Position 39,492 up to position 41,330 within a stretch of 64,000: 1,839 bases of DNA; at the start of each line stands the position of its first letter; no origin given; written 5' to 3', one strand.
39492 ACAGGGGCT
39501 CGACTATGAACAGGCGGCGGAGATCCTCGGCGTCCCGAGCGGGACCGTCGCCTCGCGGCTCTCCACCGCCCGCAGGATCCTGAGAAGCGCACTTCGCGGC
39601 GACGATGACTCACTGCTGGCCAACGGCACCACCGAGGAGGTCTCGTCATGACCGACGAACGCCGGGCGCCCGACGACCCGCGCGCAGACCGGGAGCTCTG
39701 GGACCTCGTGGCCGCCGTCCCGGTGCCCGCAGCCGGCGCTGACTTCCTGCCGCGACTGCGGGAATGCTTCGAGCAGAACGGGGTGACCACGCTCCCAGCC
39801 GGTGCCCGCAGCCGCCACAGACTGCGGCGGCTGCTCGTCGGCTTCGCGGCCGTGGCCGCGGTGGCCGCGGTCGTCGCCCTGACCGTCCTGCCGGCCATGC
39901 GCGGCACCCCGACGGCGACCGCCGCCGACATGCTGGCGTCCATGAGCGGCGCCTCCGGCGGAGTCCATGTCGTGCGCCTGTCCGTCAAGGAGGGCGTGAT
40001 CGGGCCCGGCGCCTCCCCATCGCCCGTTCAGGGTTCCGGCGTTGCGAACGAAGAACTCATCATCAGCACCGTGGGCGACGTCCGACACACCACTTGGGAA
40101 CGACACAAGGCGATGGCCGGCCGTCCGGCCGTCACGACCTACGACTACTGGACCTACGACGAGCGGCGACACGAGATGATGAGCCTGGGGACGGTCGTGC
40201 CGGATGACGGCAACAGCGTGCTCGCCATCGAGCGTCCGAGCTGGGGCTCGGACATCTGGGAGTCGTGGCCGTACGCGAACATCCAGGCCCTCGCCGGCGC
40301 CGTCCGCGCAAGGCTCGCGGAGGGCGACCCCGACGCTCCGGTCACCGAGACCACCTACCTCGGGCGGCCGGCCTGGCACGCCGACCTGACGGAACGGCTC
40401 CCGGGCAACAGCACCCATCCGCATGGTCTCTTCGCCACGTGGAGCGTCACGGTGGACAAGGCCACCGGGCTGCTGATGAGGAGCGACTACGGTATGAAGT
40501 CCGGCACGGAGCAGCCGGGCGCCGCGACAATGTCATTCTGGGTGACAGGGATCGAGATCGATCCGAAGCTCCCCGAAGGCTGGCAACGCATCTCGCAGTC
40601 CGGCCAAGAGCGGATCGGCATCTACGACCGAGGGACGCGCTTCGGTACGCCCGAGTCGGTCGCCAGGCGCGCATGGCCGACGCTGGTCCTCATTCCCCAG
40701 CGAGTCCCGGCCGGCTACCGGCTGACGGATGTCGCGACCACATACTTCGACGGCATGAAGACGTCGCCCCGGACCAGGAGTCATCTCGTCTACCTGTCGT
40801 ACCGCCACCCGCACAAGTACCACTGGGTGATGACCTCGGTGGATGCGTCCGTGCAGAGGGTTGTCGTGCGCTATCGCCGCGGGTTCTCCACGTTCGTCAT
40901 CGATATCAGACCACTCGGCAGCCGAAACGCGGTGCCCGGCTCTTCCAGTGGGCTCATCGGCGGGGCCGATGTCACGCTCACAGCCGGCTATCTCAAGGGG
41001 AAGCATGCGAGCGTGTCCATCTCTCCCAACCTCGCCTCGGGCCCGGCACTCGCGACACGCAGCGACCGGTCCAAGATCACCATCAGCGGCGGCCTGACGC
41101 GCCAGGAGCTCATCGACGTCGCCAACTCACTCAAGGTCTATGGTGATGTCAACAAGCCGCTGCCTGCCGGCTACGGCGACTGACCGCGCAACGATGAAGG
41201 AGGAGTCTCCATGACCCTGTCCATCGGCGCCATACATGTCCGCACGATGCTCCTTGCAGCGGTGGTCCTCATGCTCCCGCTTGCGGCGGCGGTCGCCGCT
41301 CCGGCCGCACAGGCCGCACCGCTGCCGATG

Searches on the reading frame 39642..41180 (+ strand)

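Call 16: search_protein_families(library=pfam, proteins=[L001:5418-5831:+, L001:5916-6173:+, L001:6188-6607:+, L001:6604-7971:+, L001:7968-10004:+, L001:10001-10315:+, L001:10315-11487:+, L001:11508-11921:+, L001:12006-12380:+, L001:12505-12912:-], max_evalue=0.01)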
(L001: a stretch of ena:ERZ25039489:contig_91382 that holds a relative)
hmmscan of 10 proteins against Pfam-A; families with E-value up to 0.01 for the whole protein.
L001:5418-5831:+ (137 aa): 3 families
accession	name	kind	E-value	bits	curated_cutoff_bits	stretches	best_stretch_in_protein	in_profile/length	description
PF01022.26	HTH_5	-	4.8e-10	39.6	22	1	36-76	2-42/47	Bacterial regulatory protein, arsR family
PF12840.13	HTH_20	-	1.5e-07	31.7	27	1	33-80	1-49/51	Helix-turn-helix domain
PF01978.25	TrmB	-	0.0096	16.2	25.6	0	47-91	20-64/68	Sugar-specific transcriptional regulator TrmB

L001:5916-6173:+ (85 aa): 1 family
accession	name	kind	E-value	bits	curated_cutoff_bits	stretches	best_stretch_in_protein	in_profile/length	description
PF01206.22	TusA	-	3.8e-17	62.3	28.6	1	16-83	4-70/70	Sulfurtransferase TusA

L001:6188-6607:+ (139 aa): 1 family
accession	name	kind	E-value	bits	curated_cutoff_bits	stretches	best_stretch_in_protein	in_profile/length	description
PF02662.21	FlpD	-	7.1e-20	71.7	22.3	1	13-128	1-117/123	Methyl-viologen-reducing hydrogenase, delta subunit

L001:6604-7971:+ (455 aa): 28 families (the best 25 are shown)
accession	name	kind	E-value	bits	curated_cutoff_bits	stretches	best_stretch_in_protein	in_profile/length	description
PF00037.32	Fer4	-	1.4e-12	47.3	21.1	2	150-171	2-23/24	4Fe-4S binding domain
PF07992.20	Pyr_redox_2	-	1.5e-12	48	26.1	2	300-410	186-285/291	Pyridine nucleotide-disulphide oxidoreductase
PF12838.12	Fer4_7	-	2.7e-11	44.2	27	2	109-170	2-52/52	4Fe-4S dicluster domain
PF13187.11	Fer4_9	-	8.9e-11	42.1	27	2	108-170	1-51/52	4Fe-4S dicluster domain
PF01266.30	DAO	-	1.3e-09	38.5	27.9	1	8-44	1-38/353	FAD dependent oxidoreductase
PF12797.12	Fer4_2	-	1.8e-09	37.3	24.5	2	150-168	4-22/22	4Fe-4S binding domain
PF13237.11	Fer4_10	-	9e-08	32.4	25.5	1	150-182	3-37/53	4Fe-4S dicluster domain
PF12837.12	Fer4_6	-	9.1e-08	32.1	25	2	149-170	2-23/24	4Fe-4S binding domain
PF13484.11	Fer4_16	-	2.8e-07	31.7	30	1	155-191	1-38/66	4Fe-4S double cluster binding domain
PF00890.30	FAD_binding_2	-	4.8e-07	29.8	20.4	1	8-44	1-37/414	FAD binding domain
PF14697.11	Fer4_21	-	1.1e-06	29.1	35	1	149-177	1-32/59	4Fe-4S dicluster domain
PF12831.13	FAD_oxidored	-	1.4e-06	28.3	27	1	8-45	1-38/416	FAD dependent oxidoreductase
PF25160.1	LdpA_Fe-S-bd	-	2e-06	27.9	27.6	1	142-171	15-43/49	LdpA Fe-S cluster-binding domain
PF13450.12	NAD_binding_8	-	3.3e-06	27.7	21.9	1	11-45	1-35/68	NAD(P)-binding Rossmann-like domain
PF01946.23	Thi4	-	9.8e-06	25.4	26.2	1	7-53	18-65/235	Thi4 family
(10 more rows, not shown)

L001:7968-10004:+ (678 aa): 20 families
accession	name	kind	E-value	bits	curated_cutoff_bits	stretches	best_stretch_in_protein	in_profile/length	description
PF07992.20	Pyr_redox_2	-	1.8e-10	41.1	26.1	1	172-249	3-78/291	Pyridine nucleotide-disulphide oxidoreductase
PF00037.32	Fer4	-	2.3e-09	37.1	21.1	1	631-652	2-23/24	4Fe-4S binding domain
PF12831.13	FAD_oxidored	-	9.6e-09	35.5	27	1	173-454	3-228/416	FAD dependent oxidoreductase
PF13237.11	Fer4_10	-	1.4e-08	34.9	25.5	2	597-648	4-53/53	4Fe-4S dicluster domain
PF13450.12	NAD_binding_8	-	2.7e-08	34.4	21.9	1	174-209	1-36/68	NAD(P)-binding Rossmann-like domain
PF12838.12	Fer4_7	-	3.2e-08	34.3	27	1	602-651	2-52/52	4Fe-4S dicluster domain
PF12837.12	Fer4_6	-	9.2e-07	29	25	2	630-652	2-24/24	4Fe-4S binding domain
PF12797.12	Fer4_2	-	6.2e-06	26.3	24.5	1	630-649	3-22/22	4Fe-4S binding domain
PF01946.23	Thi4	-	1.6e-05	24.7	26.2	1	171-216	19-65/235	Thi4 family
PF13187.11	Fer4_9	-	2e-05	25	27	1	602-652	2-52/52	4Fe-4S dicluster domain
PF00070.33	Pyr_redox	-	2.2e-05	25.3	22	1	171-209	1-36/82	Pyridine nucleotide-disulphide oxidoreductase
PF14697.11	Fer4_21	-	2.6e-05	24.7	35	1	595-653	1-58/59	4Fe-4S dicluster domain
PF03486.20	HI0933_like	-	4.8e-05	23.3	50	1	171-205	2-36/244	HI0933-like protein Rossmann domain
PF00890.30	FAD_binding_2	-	8.2e-05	22.4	20.4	1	172-208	2-38/414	FAD binding domain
PF01494.25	FAD_binding_3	-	0.00019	21.2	22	1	172-203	4-35/349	FAD binding domain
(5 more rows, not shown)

L001:10001-10315:+ (104 aa): 1 family
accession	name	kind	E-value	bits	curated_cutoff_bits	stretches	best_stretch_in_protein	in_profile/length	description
PF07336.16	ABATE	-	0.0063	17.6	24.4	1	13-76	51-114/130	Putative stress-induced transcription regulator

L001:10315-11487:+ (390 aa): 11 families
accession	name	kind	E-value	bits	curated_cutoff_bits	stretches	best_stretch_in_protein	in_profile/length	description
PF13187.11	Fer4_9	-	6.8e-10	39.3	27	1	23-82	1-51/52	4Fe-4S dicluster domain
PF13183.11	Fer4_8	-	9.7e-09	36.1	27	1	21-80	2-66/68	4Fe-4S dicluster domain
PF13237.11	Fer4_10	-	6.3e-08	32.9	25.5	1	20-79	5-53/53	4Fe-4S dicluster domain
PF13534.11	Fer4_17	-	1.1e-07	32.7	22.2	1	23-81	1-59/61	4Fe-4S dicluster domain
PF02665.19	Nitrate_red_gam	-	1.6e-06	28.4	22.9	2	344-380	173-209/217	Nitrate reductase gamma subunit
PF12838.12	Fer4_7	-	2.2e-06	28.5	27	1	24-82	2-52/52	4Fe-4S dicluster domain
PF25160.1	LdpA_Fe-S-bd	-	6.8e-06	26.2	27.6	0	22-37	26-41/49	LdpA Fe-S cluster-binding domain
PF00037.32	Fer4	-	0.00016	21.7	21.1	0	20-35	4-19/24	4Fe-4S binding domain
PF13484.11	Fer4_16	-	0.0016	19.6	30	0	24-79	2-64/66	4Fe-4S double cluster binding domain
PF12797.12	Fer4_2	-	0.0041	17.4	24.5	1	19-35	5-21/22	4Fe-4S binding domain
PF12800.12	Fer4_4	-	0.0078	16.9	24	0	22-35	2-15/17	4Fe-4S binding domain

L001:11508-11921:+ (137 aa): 2 families
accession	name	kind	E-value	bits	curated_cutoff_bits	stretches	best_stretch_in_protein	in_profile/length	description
PF13686.11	DrsE_2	-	7.2e-05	23.2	25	1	62-133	84-153/156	DsrE/DsrF/DrsH-like family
PF02635.20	DsrE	-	7.6e-05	23.3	22.7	1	28-132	29-111/116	DsrE/DsrF-like family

L001:12006-12380:+ (124 aa): 2 families
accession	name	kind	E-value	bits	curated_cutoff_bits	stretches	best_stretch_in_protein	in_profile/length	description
PF02635.20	DsrE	-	7.6e-18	65.2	22.7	1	8-123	2-115/116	DsrE/DsrF-like family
PF13686.11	DrsE_2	-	0.00046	20.6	25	0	63-119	96-152/156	DsrE/DsrF/DrsH-like family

L001:12505-12912:- (135 aa): 2 families
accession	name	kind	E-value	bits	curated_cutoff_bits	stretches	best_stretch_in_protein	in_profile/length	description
PF01243.27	PNPOx_N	-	2.5e-19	70.2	28.1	1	4-121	1-117/120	Pyridoxamine 5'-phosphate oxidase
PF12766.13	Pyridox_oxase_2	-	0.004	18.2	26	1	32-87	42-99/100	Pyridoxamine 5'-phosphate oxidase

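Call 17: search_protein_families(library=pfam, proteins=[L001:19861-20298:-, L001:17132-19864:-, L001:15348-17135:-, L001:15058-15351:-, L001:14747-15061:-, L001:13773-14744:-, L001:13241-13726:-], max_evalue=0.01)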
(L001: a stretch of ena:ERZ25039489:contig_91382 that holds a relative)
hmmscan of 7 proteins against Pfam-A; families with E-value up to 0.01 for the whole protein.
L001:19861-20298:- (145 aa): 1 family
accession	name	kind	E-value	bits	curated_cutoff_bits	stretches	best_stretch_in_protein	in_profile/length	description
PF02662.21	FlpD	-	7.3e-29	100.7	22.3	1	16-138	1-123/123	Methyl-viologen-reducing hydrogenase, delta subunit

L001:17132-19864:- (910 aa): 22 families
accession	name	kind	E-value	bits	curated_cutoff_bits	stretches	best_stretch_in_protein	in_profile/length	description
PF07992.20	Pyr_redox_2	-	1.7e-45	156.1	26.1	3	251-541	1-291/291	Pyridine nucleotide-disulphide oxidoreductase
PF14691.11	Fer4_20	-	6.4e-17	61.8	25.8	1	159-235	30-109/113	Dihydroprymidine dehydrogenase domain II, 4Fe-4S cluster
PF13450.12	NAD_binding_8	-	2.4e-14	53.8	21.9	2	255-288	1-34/68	NAD(P)-binding Rossmann-like domain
PF13738.12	Pyr_redox_3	-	3.6e-12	46.6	30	1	336-403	127-188/305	Pyridine nucleotide-disulphide oxidoreductase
PF12831.13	FAD_oxidored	-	7.6e-12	45.7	27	2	253-289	2-38/416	FAD dependent oxidoreductase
PF01266.30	DAO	-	1.3e-11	45.1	27.9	1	252-287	1-37/353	FAD dependent oxidoreductase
PF00070.33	Pyr_redox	-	5.5e-11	43.3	22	0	252-286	1-35/82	Pyridine nucleotide-disulphide oxidoreductase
PF01946.23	Thi4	-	9.8e-11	41.8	26.2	2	252-292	19-60/235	Thi4 family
PF00890.30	FAD_binding_2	-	4.6e-09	36.4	20.4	2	9-45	1-37/414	FAD binding domain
PF01593.30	Amino_oxidase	-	7.6e-08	32.5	19.8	1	261-287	2-28/443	Flavin containing amine oxidoreductase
PF03486.20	HI0933_like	-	1e-07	32.1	50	1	252-287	2-37/244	HI0933-like protein Rossmann domain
PF01134.28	GIDA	-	1.9e-07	30.9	22.1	1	252-279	1-28/391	Glucose inhibited division protein A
PF01262.27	AlaDh_PNT_C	-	1e-06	28.8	23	0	378-404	27-53/214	Alanine dehydrogenase/PNT, C-terminal domain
PF13241.12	NAD_binding_7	-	4.5e-06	27.6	22.1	1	375-425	3-46/104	Putative NAD(P)-binding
PF01494.25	FAD_binding_3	-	1.3e-05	25.1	22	1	252-281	3-32/349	FAD binding domain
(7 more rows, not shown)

L001:15348-17135:- (595 aa): 19 families
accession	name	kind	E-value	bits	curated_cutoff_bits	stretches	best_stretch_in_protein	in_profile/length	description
PF14697.11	Fer4_21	-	7.2e-12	45.7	35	1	517-573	1-58/59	4Fe-4S dicluster domain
PF07992.20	Pyr_redox_2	-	1.2e-11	45.1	26.1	1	163-279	3-114/291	Pyridine nucleotide-disulphide oxidoreductase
PF25160.1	LdpA_Fe-S-bd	-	3.3e-09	36.8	27.6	2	530-577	9-48/49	LdpA Fe-S cluster-binding domain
PF00037.32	Fer4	-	7.2e-09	35.5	21.1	2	551-573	2-24/24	4Fe-4S binding domain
PF12838.12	Fer4_7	-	1.7e-08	35.2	27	1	524-571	2-52/52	4Fe-4S dicluster domain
PF13484.11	Fer4_16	-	2.9e-08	34.8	30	2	557-580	2-26/66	4Fe-4S double cluster binding domain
PF13237.11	Fer4_10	-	1.3e-07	31.8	25.5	1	519-568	4-53/53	4Fe-4S dicluster domain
PF13187.11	Fer4_9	-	1.9e-07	31.4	27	1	523-572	1-52/52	4Fe-4S dicluster domain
PF13450.12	NAD_binding_8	-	7.9e-07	29.7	21.9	1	165-202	1-38/68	NAD(P)-binding Rossmann-like domain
PF12831.13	FAD_oxidored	-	1.6e-06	28.1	27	1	164-208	3-47/416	FAD dependent oxidoreductase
PF12837.12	Fer4_6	-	3.5e-06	27.1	25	2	549-572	1-24/24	4Fe-4S binding domain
PF00890.30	FAD_binding_2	-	3.9e-06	26.8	20.4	1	164-198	3-37/414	FAD binding domain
PF12797.12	Fer4_2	-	3.3e-05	24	24.5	1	518-536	4-22/22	4Fe-4S binding domain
PF03486.20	HI0933_like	-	0.00037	20.4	50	0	163-200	3-40/244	HI0933-like protein Rossmann domain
PF01266.30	DAO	-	0.0007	19.7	27.9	1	164-197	3-37/353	FAD dependent oxidoreductase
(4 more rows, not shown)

L001:15058-15351:- (97 aa): 3 families
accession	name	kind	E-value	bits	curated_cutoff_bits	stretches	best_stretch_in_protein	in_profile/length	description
PF21476.4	PF0610-like_N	-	0.00064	20.3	33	1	34-62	3-31/50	PF0610-like, N-terminal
PF12840.13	HTH_20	-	0.00089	19.6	27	1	34-58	6-31/51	Helix-turn-helix domain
PF01978.25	TrmB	-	0.0017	18.6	25.6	1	38-94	15-67/68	Sugar-specific transcriptional regulator TrmB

L001:14747-15061:- (104 aa): 16 families
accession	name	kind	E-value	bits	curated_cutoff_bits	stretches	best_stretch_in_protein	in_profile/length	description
PF13534.11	Fer4_17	-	2e-11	44.7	22.2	2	45-81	25-60/61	4Fe-4S dicluster domain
PF13183.11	Fer4_8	-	2e-09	38.3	27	1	21-81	2-68/68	4Fe-4S dicluster domain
PF13187.11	Fer4_9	-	5.6e-09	36.3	27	2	23-80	1-50/52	4Fe-4S dicluster domain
PF13237.11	Fer4_10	-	8.7e-09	35.6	25.5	1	19-78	4-53/53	4Fe-4S dicluster domain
PF12838.12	Fer4_7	-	1.6e-08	35.3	27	1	16-38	30-52/52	4Fe-4S dicluster domain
PF12797.12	Fer4_2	-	8.7e-07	29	24.5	1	19-35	5-21/22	4Fe-4S binding domain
PF12837.12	Fer4_6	-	1.1e-06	28.8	25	2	18-38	3-23/24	4Fe-4S binding domain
PF00037.32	Fer4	-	1.1e-06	28.7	21.1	1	19-37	3-21/24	4Fe-4S binding domain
PF14697.11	Fer4_21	-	1.8e-05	25.2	35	1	18-36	35-53/59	4Fe-4S dicluster domain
PF13746.11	Fer4_18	-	2.1e-05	25.2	27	0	20-40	57-77/114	4Fe-4S dicluster domain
PF12800.12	Fer4_4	-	3.2e-05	24.3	24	1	22-37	2-17/17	4Fe-4S binding domain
PF14691.11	Fer4_20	-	0.00049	20.3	25.8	0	61-94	18-53/113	Dihydroprymidine dehydrogenase domain II, 4Fe-4S cluster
PF25160.1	LdpA_Fe-S-bd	-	0.0005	20.2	27.6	1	17-37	21-41/49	LdpA Fe-S cluster-binding domain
PF13484.11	Fer4_16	-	0.0059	17.8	30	0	20-36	49-65/66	4Fe-4S double cluster binding domain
PF13370.11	Fer4_13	-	0.0067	17.5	24.5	0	22-36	4-18/58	4Fe-4S single cluster domain of Ferredoxin I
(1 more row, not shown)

L001:13773-14744:- (323 aa): 1 family
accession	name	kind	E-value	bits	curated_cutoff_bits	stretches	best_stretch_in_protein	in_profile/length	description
PF02754.22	CCG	-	5.2e-11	42.9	20.6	1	217-300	1-84/85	Cysteine-rich domain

L001:13241-13726:- (161 aa): 2 families
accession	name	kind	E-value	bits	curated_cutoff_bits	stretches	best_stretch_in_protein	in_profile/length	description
PF13686.11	DrsE_2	-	4.9e-62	208.9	25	1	5-160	2-156/156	DsrE/DsrF/DrsH-like family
PF02635.20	DsrE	-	6.5e-09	36.4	22.7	1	85-149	38-104/116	DsrE/DsrF-like family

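Call 36: search_protein_families(library=pfam, proteins=[window:39642-41180:+], max_evalue=0.00001)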
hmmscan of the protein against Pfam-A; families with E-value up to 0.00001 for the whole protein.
window:39642-41180:+ (513 aa): 0 families
